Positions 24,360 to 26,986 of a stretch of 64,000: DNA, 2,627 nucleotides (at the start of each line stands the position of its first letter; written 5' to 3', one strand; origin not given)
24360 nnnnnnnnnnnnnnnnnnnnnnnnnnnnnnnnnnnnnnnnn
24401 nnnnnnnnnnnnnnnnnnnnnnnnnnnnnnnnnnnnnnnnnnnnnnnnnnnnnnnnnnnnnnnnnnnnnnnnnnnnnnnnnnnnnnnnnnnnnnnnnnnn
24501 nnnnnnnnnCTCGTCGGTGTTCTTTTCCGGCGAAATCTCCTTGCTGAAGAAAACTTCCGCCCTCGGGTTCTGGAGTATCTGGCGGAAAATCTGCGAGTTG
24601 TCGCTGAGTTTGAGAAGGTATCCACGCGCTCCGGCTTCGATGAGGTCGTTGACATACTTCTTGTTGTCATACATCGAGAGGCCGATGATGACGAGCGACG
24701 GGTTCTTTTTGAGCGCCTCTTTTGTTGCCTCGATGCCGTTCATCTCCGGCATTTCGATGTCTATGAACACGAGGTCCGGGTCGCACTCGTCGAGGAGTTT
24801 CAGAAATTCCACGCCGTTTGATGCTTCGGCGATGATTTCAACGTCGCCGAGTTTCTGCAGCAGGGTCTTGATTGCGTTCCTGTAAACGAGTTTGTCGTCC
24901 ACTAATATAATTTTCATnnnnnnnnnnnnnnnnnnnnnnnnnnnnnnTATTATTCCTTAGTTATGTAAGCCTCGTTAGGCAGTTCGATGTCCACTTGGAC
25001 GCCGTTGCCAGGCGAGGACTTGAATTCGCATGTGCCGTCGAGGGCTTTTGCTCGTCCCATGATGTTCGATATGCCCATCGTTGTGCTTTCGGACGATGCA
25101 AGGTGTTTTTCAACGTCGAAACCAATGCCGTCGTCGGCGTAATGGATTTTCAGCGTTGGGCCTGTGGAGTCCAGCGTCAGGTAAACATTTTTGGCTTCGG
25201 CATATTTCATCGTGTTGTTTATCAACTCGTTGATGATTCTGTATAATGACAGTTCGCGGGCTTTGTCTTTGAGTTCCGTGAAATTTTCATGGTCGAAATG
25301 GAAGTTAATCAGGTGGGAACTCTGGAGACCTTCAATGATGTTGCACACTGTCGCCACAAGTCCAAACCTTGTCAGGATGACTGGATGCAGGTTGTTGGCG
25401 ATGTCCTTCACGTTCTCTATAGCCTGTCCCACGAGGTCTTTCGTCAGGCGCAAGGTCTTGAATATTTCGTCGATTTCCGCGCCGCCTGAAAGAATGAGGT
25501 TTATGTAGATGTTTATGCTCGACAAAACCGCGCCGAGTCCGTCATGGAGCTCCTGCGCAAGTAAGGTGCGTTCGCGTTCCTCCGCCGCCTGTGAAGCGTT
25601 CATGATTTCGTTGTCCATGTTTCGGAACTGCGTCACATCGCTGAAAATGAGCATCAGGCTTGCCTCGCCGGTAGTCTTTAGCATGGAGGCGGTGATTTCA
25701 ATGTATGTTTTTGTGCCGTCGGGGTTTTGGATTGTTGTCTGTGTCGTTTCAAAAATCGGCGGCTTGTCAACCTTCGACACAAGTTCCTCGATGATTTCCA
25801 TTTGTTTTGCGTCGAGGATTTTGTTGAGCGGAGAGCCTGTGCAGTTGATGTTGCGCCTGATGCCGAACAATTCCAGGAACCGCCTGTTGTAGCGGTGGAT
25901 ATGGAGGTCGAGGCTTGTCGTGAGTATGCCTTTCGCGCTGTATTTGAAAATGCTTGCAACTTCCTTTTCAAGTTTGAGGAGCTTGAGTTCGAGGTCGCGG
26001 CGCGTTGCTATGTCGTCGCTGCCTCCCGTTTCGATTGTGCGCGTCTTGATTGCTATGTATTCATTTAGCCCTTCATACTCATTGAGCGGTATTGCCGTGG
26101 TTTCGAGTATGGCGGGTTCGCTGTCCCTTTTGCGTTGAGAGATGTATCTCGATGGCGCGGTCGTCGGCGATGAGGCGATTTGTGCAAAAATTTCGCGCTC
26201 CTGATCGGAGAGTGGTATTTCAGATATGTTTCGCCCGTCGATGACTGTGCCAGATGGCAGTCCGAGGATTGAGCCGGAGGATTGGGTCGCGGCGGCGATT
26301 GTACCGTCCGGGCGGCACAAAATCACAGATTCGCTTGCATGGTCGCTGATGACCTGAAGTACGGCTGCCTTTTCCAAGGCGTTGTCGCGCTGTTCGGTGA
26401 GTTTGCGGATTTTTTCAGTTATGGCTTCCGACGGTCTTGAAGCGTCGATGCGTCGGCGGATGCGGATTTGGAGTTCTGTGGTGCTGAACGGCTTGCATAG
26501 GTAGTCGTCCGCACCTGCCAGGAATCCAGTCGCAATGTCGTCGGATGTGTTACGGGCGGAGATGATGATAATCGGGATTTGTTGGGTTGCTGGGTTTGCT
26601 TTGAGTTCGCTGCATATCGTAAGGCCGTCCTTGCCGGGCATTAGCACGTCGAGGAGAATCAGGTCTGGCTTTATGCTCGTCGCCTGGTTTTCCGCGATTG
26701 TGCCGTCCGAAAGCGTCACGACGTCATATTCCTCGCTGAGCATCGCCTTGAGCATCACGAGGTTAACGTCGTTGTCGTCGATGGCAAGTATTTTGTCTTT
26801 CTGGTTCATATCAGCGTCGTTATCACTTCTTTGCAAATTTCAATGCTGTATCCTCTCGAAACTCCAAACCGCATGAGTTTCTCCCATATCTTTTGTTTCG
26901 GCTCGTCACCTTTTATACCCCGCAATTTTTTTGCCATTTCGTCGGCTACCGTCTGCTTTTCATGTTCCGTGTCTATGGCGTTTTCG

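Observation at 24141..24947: Dual-receiver protein: a NarL-type receiver whose HTH position is occupied by a CheY-type receiver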

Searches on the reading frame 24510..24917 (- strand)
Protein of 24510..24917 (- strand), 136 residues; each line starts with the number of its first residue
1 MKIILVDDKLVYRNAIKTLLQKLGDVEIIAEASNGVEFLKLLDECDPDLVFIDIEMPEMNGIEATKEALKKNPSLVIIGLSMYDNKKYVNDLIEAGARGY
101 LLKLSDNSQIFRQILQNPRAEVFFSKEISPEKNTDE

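Call 19: search_protein_families(library=ncbifam, proteins=[window:24510-24917:-], max_evalue=0.00001)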
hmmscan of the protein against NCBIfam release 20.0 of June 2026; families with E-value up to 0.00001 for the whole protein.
seq(136 aa): 57 families (the best 25 are shown)
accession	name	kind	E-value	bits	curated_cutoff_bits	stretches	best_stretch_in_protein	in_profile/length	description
NF052445.1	RespRegMctR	equivalog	1e-24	87.1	300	1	2-128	3-129/205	two-component system response regulator MctR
NF007935.0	PRK10651.1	equivalog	5.5e-24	84.5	250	1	2-129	8-135/216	two-component system response regulator NarL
NF041367.1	CheY_Halo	equivalog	1e-21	77.4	200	1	3-114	1-110/114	chemotaxis protein CheY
NF001965.0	PRK00742.1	subfamily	1.3e-20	73.9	293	1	1-108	4-112/357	chemotaxis-specific protein-glutamate methyltransferase CheB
NF011896.0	PRK15369.1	equivalog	3e-19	69.4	242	1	1-111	4-114/211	two component system response regulator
NF008677.0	PRK11697.1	equivalog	1.2e-18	67.4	246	1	1-114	2-112/238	two-component system response regulator BtsR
NF007018.1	PRK09483.1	equivalog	1.3e-18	67.5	280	1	2-129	3-130/217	UvrY/SirA/GacA family response regulator transcription factor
NF007708.0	PRK10403.1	equivalog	1.4e-18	67.1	343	1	2-128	8-134/215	nitrate/nitrite response regulator protein NarP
NF009206.0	PRK12555.1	subfamily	3.3e-17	62.4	342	1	1-98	1-99/340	chemotaxis-specific protein-glutamate methyltransferase CheB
NF007969.0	PRK10693.1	equivalog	4.4e-17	62.1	329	1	2-128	9-134/337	two-component system response regulator RssB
NF047785.1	respo_reg_MadR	equivalog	5.9e-17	61.7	300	1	1-122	1-125/209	MadR family response regulator transcription factor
NF007419.0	PRK09958.1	equivalog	7.5e-16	58.3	251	1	1-114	1-113/204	acid-sensing system DNA-binding response regulator EvgA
TIGR02875.1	spore_0_A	equivalog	3.2e-14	52.8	200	1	2-117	4-121/262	sporulation transcription factor Spo0A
NF008469.0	PRK11361.1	equivalog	2.2e-13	49.7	714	1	2-108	6-110/461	acetoacetate metabolism transcriptional regulator AtoC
NF007685.0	PRK10360.1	equivalog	2.1e-12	47.3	258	1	2-106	3-104/196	response regulator transcription factor UhpA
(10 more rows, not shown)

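Call 25: find_homologous_proteins(query=window:24519-24917:-)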
Query seq(133 aa) (133 aa): 3739 proteins with E <= 0.001 among 3768 candidates; the best 120 are listed.
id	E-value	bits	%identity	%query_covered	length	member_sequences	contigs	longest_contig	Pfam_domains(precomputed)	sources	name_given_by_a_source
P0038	9.7e-70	250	90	100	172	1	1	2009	PF00072.31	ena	-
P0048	2.2e-65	236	84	99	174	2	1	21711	PF00072.31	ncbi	-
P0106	6.3e-52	193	68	95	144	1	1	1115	PF00072.31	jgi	-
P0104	5.2e-46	174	65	99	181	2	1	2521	PF00072.31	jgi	-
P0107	1.0e-45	173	63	99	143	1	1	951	PF00072.31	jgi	jgi:DNA-binding NarL/FixJ family response regulator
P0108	2.5e-42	162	63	96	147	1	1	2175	PF00072.31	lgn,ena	-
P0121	9.5e-34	134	55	93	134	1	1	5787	PF00072.31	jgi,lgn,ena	-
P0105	4.2e-32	129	64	59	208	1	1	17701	PF00072.31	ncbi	-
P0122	5.7e-32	128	83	59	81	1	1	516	PF00072.31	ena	-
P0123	1.0e-30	124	57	86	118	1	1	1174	PF00072.31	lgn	-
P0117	1.1e-30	124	52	96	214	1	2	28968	PF00196.26,PF00072.31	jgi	jgi:DNA-binding NarL/FixJ family response regulator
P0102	4.2e-30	122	62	65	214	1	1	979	PF00072.31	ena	-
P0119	7.4e-30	121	50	93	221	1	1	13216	PF00196.26,PF00072.31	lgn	-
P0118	1.7e-29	120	51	96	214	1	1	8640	PF00196.26,PF00072.31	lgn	-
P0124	2.1e-29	120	48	90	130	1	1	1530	PF00072.31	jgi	jgi:DNA-binding NarL/FixJ family response regulator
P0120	2.4e-29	120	52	96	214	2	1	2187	PF00196.26,PF00072.31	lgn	-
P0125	3.4e-29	119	49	95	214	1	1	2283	PF13384.13,PF00196.26,PF00072.31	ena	-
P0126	3.5e-29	119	55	86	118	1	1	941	PF00072.31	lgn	-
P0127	5.1e-29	119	48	95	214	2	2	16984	PF13384.13,PF00196.26,PF00072.31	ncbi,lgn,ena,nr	ncbi:MAG: response regulator transcription factor [Bacteroidales bacterium]|nr:response regulator tr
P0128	1.0e-28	118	51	96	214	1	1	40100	PF00196.26,PF00072.31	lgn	-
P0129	1.1e-28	118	48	95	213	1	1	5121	PF00196.26,PF00072.31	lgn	-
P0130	1.1e-28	118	50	95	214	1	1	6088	PF13384.13,PF00196.26,PF00072.31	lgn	-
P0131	1.3e-28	117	48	90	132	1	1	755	PF00072.31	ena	-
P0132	1.6e-28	117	49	96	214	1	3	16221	PF00196.26,PF00072.31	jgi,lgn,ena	-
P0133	1.7e-28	117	50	95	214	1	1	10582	PF13384.13,PF00196.26,PF00072.31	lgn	-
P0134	2.6e-28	116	50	96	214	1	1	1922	PF00196.26,PF00072.31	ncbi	-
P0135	2.6e-28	116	48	96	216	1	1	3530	PF00196.26,PF00072.31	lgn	-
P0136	3.1e-28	116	45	96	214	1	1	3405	PF00196.26,PF00072.31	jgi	jgi:DNA-binding NarL/FixJ family response regulator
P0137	3.2e-28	116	48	95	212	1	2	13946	PF13384.13,PF00196.26,PF00072.31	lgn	-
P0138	6.0e-28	115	49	96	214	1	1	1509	PF00196.26,PF00072.31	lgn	-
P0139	7.0e-28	115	50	86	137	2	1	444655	PF00072.31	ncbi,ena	-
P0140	7.9e-28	115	45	96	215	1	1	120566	PF00196.26,PF08281.19,PF00072.31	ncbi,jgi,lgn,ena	-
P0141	8.8e-28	115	51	95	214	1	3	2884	PF00196.26,PF00072.31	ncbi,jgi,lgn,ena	ncbi:MAG TPA: response regulator transcription factor [Bacteroidales bacterium]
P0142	9.9e-28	115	49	96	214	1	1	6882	PF00196.26,PF00072.31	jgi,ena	-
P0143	9.9e-28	115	49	96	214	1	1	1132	PF00196.26,PF00072.31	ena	-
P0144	1.0e-27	115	47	95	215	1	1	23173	PF00196.26,PF00072.31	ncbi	-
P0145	1.1e-27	114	45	96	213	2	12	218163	PF00196.26,PF00072.31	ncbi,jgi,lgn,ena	jgi:DNA-binding NarL/FixJ family response regulator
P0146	1.2e-27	114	48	95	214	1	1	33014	PF13384.13,PF00196.26,PF00072.31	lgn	-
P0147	1.3e-27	114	43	95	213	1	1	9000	PF00196.26,PF00072.31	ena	-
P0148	1.3e-27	114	43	95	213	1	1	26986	PF00196.26,PF00072.31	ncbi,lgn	-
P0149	1.4e-27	114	49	96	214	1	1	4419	PF00196.26,PF00072.31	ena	-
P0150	1.4e-27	114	49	96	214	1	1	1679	PF00196.26,PF00072.31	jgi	-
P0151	1.8e-27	114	45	96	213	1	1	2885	PF00196.26,PF08281.19,PF00072.31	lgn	-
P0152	1.8e-27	114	46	95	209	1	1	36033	PF00196.26,PF00072.31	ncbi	-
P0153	3.0e-27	113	46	95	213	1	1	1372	PF13384.13,PF00196.26,PF00072.31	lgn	-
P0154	3.4e-27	113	47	95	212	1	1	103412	PF13384.13,PF00196.26,PF00072.31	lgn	-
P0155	3.7e-27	113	45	95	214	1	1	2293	PF00196.26,PF00072.31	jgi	jgi:DNA-binding NarL/FixJ family response regulator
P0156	3.9e-27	113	43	96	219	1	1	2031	PF13384.13,PF00196.26,PF00072.31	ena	-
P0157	4.0e-27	113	43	96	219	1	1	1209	PF00196.26,PF00072.31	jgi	-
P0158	4.4e-27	112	50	96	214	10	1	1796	PF00196.26,PF00072.31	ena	-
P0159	8.3e-27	112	45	96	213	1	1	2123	PF00196.26,PF00072.31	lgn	-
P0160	8.7e-27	112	44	97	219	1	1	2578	PF00196.26,PF00072.31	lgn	-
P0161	8.9e-27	111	47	94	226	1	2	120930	PF00196.26,PF00072.31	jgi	jgi:DNA-binding NarL/FixJ family response regulator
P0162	9.2e-27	111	46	95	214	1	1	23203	PF13384.13,PF00196.26,PF00072.31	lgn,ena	-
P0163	9.3e-27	111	46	95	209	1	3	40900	PF00196.26,PF00072.31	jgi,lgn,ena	-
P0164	1.2e-26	111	44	96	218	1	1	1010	PF00196.26,PF00072.31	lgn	-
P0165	1.2e-26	111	45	95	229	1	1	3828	PF00196.26,PF00072.31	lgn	-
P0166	1.5e-26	111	46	96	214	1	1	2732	PF00196.26,PF00072.31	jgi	jgi:DNA-binding NarL/FixJ family response regulator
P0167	1.6e-26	111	45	96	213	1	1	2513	PF00196.26,PF00072.31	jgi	jgi:DNA-binding NarL/FixJ family response regulator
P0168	1.9e-26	110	48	94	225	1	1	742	PF00196.26,PF00072.31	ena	-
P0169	2.1e-26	110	51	77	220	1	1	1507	PF13384.13,PF00196.26,PF00072.31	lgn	-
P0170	2.2e-26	110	45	96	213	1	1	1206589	PF00196.26,PF00072.31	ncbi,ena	-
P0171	2.3e-26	110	46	97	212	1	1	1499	PF00196.26,PF00072.31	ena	-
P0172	2.8e-26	110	47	96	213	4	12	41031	PF00196.26,PF00072.31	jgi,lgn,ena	-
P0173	3.0e-26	110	46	96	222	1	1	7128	PF00196.26,PF00072.31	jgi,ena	-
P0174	3.1e-26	110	45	96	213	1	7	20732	PF00196.26,PF00072.31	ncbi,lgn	-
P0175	3.3e-26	110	44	96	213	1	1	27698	PF00196.26,PF08281.19,PF00072.31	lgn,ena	-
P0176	3.3e-26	110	44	97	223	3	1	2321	PF00196.26,PF00072.31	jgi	jgi:DNA-binding NarL/FixJ family response regulator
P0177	3.7e-26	109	46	95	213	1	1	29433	PF00196.26,PF00072.31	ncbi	ncbi:response regulator [Bacteroidota bacterium]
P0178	3.8e-26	109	44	95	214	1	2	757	PF13384.13,PF00196.26,PF08281.19,PF00072.31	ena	-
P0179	3.8e-26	109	44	95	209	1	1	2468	PF00196.26,PF04545.23,PF08281.19,PF00072.31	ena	-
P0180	4.2e-26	109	43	95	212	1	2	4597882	PF00196.26,PF00072.31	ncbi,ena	-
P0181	5.5e-26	109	42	95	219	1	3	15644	PF00196.26,PF00072.31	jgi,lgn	jgi:DNA-binding NarL/FixJ family response regulator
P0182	5.8e-26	109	43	97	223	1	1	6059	PF00196.26,PF00072.31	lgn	-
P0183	6.5e-26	109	46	95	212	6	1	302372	PF13384.13,PF00196.26,PF00072.31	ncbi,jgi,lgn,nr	ncbi:MAG: response regulator transcription factor [Bacteroidetes bacterium]|jgi:DNA-binding NarL/Fix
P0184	6.9e-26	109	45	96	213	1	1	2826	PF00196.26,PF08281.19,PF00072.31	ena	-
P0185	6.9e-26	109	45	96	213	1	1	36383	PF00196.26,PF08281.19,PF00072.31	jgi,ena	jgi:DNA-binding NarL/FixJ family response regulator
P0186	7.0e-26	109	98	43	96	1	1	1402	PF17136.11,PF00072.31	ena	-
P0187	7.3e-26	109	47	95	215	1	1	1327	PF00196.26,PF00072.31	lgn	-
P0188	8.1e-26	108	45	95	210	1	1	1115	PF00196.26,PF08281.19,PF00072.31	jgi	jgi:DNA-binding NarL/FixJ family response regulator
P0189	8.6e-26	108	44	97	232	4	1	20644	PF00196.26,PF00072.31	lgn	-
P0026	9.2e-26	108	88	39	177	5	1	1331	PF00072.31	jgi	jgi:two-component system chemotaxis response regulator CheY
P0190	9.2e-26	108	52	77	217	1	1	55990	PF13384.13,PF00196.26,PF00072.31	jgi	jgi:DNA-binding NarL/FixJ family response regulator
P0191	1.0e-25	108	44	96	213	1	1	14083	PF00196.26,PF00072.31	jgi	jgi:DNA-binding NarL/FixJ family response regulator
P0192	1.2e-25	108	42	95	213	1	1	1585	PF00196.26,PF00072.31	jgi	jgi:DNA-binding NarL/FixJ family response regulator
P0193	1.2e-25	108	45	96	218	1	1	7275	PF00196.26,PF00072.31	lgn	-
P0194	1.2e-25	108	43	97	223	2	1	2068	PF00196.26,PF00072.31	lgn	-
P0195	1.6e-25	107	47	95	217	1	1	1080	PF00196.26,PF08281.19,PF00072.31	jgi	-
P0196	1.6e-25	107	50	77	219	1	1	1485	PF00196.26,PF00072.31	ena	-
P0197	1.7e-25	107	43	97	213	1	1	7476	PF13384.13,PF00196.26,PF00072.31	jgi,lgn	jgi:DNA-binding NarL/FixJ family response regulator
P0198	1.8e-25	107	51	77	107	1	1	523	PF00072.31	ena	-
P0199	2.4e-25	107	45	96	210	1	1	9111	PF13384.13,PF00196.26,PF08281.19,PF00072.31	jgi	jgi:DNA-binding NarL/FixJ family response regulator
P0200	2.7e-25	107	43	95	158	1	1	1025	PF00072.31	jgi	jgi:DNA-binding NarL/FixJ family response regulator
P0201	2.9e-25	107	46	96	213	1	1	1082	PF00196.26,PF00072.31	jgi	jgi:DNA-binding NarL/FixJ family response regulator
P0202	3.4e-25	106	46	95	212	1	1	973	PF00196.26,PF00072.31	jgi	jgi:DNA-binding NarL/FixJ family response regulator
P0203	3.4e-25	106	48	96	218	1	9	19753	PF00196.26,PF00072.31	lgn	-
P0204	3.6e-25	106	45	95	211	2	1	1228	PF00196.26,PF00072.31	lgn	-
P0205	3.7e-25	106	42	95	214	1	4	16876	PF13384.13,PF00196.26,PF08281.19,PF00072.31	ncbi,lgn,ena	-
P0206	3.7e-25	106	42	95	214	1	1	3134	PF13384.13,PF00196.26,PF08281.19,PF00072.31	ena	-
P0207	3.7e-25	106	42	95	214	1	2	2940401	PF13384.13,PF00196.26,PF08281.19,PF00072.31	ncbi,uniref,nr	ncbi:response regulator transcription factor [Labilibaculum sp. DW002]|uniref:Response regulator tra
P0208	3.7e-25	106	42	95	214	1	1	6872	PF13384.13,PF00196.26,PF08281.19,PF00072.31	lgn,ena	-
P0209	3.8e-25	106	50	98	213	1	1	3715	PF00196.26,PF00072.31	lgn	-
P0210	4.1e-25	106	43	95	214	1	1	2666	PF13384.13,PF00196.26,PF08281.19,PF00072.31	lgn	-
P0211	4.9e-25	106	43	95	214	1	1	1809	PF13384.13,PF00196.26,PF08281.19,PF00072.31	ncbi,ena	-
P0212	6.7e-25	105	47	87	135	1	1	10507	PF00072.31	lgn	-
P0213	6.8e-25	105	44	96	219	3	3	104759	PF00196.26,PF00072.31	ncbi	-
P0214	6.9e-25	105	45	96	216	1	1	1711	PF00196.26,PF00072.31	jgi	jgi:DNA-binding NarL/FixJ family response regulator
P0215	7.8e-25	105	45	97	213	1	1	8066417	PF00196.26,PF00072.31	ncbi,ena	-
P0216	7.8e-25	105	48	96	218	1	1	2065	PF13384.13,PF00196.26,PF00072.31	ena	-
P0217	8.2e-25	105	47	87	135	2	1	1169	PF00072.31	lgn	-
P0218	9.9e-25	105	48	96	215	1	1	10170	PF13384.13,PF00196.26,PF00072.31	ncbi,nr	ncbi:MAG: response regulator transcription factor [Odoribacter sp.]|nr:response regulator transcript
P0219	1.1e-24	105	48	96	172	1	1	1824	PF00072.31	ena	-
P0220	1.2e-24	105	44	95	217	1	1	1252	PF00196.26,PF00072.31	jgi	jgi:DNA-binding NarL/FixJ family response regulator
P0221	1.2e-24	105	48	96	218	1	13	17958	PF13384.13,PF00196.26,PF00072.31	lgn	-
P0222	1.2e-24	105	48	96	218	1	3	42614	PF13384.13,PF00196.26,PF00072.31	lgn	-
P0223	1.3e-24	105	44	97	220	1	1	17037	PF00196.26,PF08281.19,PF00072.31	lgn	-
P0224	1.4e-24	104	47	95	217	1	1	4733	PF00196.26,PF08281.19,PF00072.31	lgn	-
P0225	1.7e-24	104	46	97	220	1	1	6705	PF00196.26,PF08281.19,PF00072.31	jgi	jgi:two-component system response regulator DegU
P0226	1.8e-24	104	42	96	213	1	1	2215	PF00196.26,PF00072.31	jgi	jgi:DNA-binding NarL/FixJ family response regulator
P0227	1.8e-24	104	48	96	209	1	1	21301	PF13384.13,PF00196.26,PF00072.31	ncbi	ncbi:response regulator, partial [Odoribacter laneus]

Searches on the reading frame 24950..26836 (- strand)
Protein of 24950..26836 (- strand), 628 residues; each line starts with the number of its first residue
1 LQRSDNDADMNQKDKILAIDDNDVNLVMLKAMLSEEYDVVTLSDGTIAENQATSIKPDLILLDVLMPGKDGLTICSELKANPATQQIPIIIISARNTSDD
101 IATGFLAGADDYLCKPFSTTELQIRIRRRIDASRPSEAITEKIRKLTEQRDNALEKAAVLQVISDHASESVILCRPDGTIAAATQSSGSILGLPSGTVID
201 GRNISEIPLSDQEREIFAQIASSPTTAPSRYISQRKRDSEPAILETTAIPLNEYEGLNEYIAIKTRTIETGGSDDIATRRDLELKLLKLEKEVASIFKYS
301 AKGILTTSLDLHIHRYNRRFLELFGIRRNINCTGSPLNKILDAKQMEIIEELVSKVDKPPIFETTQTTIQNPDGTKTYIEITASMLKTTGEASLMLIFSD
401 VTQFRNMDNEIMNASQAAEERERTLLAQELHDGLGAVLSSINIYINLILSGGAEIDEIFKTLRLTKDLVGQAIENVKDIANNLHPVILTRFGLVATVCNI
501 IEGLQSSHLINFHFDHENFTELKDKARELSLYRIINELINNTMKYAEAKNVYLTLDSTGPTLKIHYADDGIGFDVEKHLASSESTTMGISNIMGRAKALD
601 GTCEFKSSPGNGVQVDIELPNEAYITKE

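Call 3: search_protein_families(library=pfam, proteins=[window:24950-26836:-], max_evalue=0.01)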
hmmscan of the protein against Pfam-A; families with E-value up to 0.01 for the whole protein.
window:24950-26836:- (628 aa): 7 families
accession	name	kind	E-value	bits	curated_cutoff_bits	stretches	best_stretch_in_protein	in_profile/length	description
PF00072.30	Response_reg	-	2.3e-23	82.9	30.2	1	16-126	1-110/111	Response regulator receiver domain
PF02518.31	HATPase_c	-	2.5e-10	41.2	26.4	1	528-621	3-109/111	Histidine kinase-, DNA gyrase B-, and HSP90-like ATPase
PF13426.13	PAS_9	-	9e-10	39.2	27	1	303-403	3-103/103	PAS domain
PF08448.16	PAS_4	-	3.3e-08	34.2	23.1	1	302-405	6-109/110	PAS fold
PF07730.19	HisKA_3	-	5.7e-08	33.6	24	1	422-486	1-66/68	Histidine kinase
PF00989.32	PAS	-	5.7e-05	23.5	22.6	0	296-401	6-113/113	PAS fold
PF12860.13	PAS_7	-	6.6e-05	23.5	27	1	302-407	6-113/115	PAS fold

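Call 4: search_protein_families(library=ncbifam, proteins=[window:24950-26836:-], max_evalue=0.01)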
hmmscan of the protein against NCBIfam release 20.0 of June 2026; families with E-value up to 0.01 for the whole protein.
window:24950-26836:- (628 aa): 110 families (the best 25 are shown)
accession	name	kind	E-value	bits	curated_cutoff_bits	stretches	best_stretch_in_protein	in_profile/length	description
NF007135.0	PRK09581.1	equivalog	1.9e-30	106.1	474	1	15-130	4-120/457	PleD family two-component system response regulator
TIGR02154.1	PhoB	equivalog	1.3e-27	96.6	296.2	1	14-137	3-127/226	phosphate regulon transcriptional regulator PhoB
NF040689.1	MtrAB_MtrA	equivalog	1.9e-27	96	300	1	16-138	1-121/219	MtrAB system response regulator MtrA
NF052443.1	SensHisKinMctS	equivalog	1.1e-25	89.9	700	1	417-626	245-453/457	two-component system sensor histidine kinase MctS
NF053854.1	RespRegPhoBBctds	equivalog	4.3e-24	85.1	270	1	16-136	1-121/225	two-component system response regulator PhoB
NF051850.1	RespRegRprY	equivalog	4.4e-24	85.2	370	1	10-146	1-139/234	response regulator transcription factor RprY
NF045944.1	ResRegRpaBCyano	equivalog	8.8e-24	84.1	330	1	19-131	3-113/229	response regulator transcription factor RpaB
NF052531.1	Strep_LiaS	equivalog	9.8e-24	84.2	450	1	402-620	112-326/328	envelope stress sensor histidine kinase LiaS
NF008318.0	PRK11107.1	equivalog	2.9e-23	81.9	890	1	10-160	664-816/920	two-component sensor histidine kinase BarA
NF041733.1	resp_reg_CseB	equivalog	5.1e-22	78.4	350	1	16-140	3-125/228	two-component system response regulator CseB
NF040534.1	resp_reg_YycF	equivalog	7.2e-22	77.8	340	1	15-134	2-119/231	response regulator YycF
NF007005.1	PRK09468.1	equivalog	1e-20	74.2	331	1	12-128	2-117/237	osmolarity response regulator transcription factor OmpR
NF007982.1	PRK10710.1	equivalog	1.4e-20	73.8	380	1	11-141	5-133/235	envelope stress response regulator BaeR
NF008649.0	PRK11644.1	equivalog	2e-20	73.1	408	1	417-621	298-496/499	signal transduction histidine-protein kinase/phosphatase UhpB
TIGR01387.1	cztR_silR_copR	subfamily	1.6e-19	70.4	279.2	1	16-147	1-131/218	heavy metal response regulator transcription factor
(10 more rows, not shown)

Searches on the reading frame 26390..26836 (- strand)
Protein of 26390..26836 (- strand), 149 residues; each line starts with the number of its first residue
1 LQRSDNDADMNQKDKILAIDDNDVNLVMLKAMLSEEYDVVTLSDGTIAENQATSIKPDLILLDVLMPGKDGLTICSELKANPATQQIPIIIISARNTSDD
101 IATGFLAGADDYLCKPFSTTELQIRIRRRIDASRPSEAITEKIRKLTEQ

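Call 19: search_protein_families(library=ncbifam, proteins=[window:26390-26836:-], max_evalue=0.00001)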
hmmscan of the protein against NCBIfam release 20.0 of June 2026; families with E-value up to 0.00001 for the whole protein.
seq(149 aa): 86 families (the best 25 are shown)
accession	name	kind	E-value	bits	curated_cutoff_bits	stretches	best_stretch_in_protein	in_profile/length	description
NF007135.0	PRK09581.1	equivalog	2.2e-31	109.2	474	1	15-127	4-117/457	PleD family two-component system response regulator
TIGR02154.1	PhoB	equivalog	7.8e-29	100.6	296.2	1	14-137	3-127/226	phosphate regulon transcriptional regulator PhoB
NF040689.1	MtrAB_MtrA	equivalog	1.4e-28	99.8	300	1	16-137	1-120/219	MtrAB system response regulator MtrA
NF051850.1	RespRegRprY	equivalog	3.3e-25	88.8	370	1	10-143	1-136/234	response regulator transcription factor RprY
NF053854.1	RespRegPhoBBctds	equivalog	4.5e-25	88.3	270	1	16-133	1-118/225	two-component system response regulator PhoB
NF045944.1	ResRegRpaBCyano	equivalog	5.2e-25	88.2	330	1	19-130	3-112/229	response regulator transcription factor RpaB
NF040534.1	resp_reg_YycF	equivalog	5.5e-23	81.4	340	1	15-132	2-117/231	response regulator YycF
NF041733.1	resp_reg_CseB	equivalog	6.7e-23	81.2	350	1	15-134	2-119/228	two-component system response regulator CseB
NF008318.0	PRK11107.1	equivalog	3.5e-22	78.3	890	1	9-139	663-794/920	two-component sensor histidine kinase BarA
NF007005.1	PRK09468.1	equivalog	6.3e-22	78.2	331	1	12-128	2-117/237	osmolarity response regulator transcription factor OmpR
NF007982.1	PRK10710.1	equivalog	8.9e-22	77.8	380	1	11-135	5-127/235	envelope stress response regulator BaeR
TIGR01387.1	cztR_silR_copR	subfamily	2e-20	73.4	279.2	1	16-144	1-128/218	heavy metal response regulator transcription factor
NF008199.0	PRK10955.1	equivalog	6.4e-20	72.1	341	1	14-137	2-122/232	envelope stress response regulator transcription factor CpxR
NF007928.2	PRK10643.1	equivalog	1.5e-19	70.5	330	1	15-130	2-116/216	two-component system response regulator PmrA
NF012023.0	PRK15479.1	equivalog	3.2e-19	69.4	337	1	16-134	4-120/224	transcriptional regulator TctD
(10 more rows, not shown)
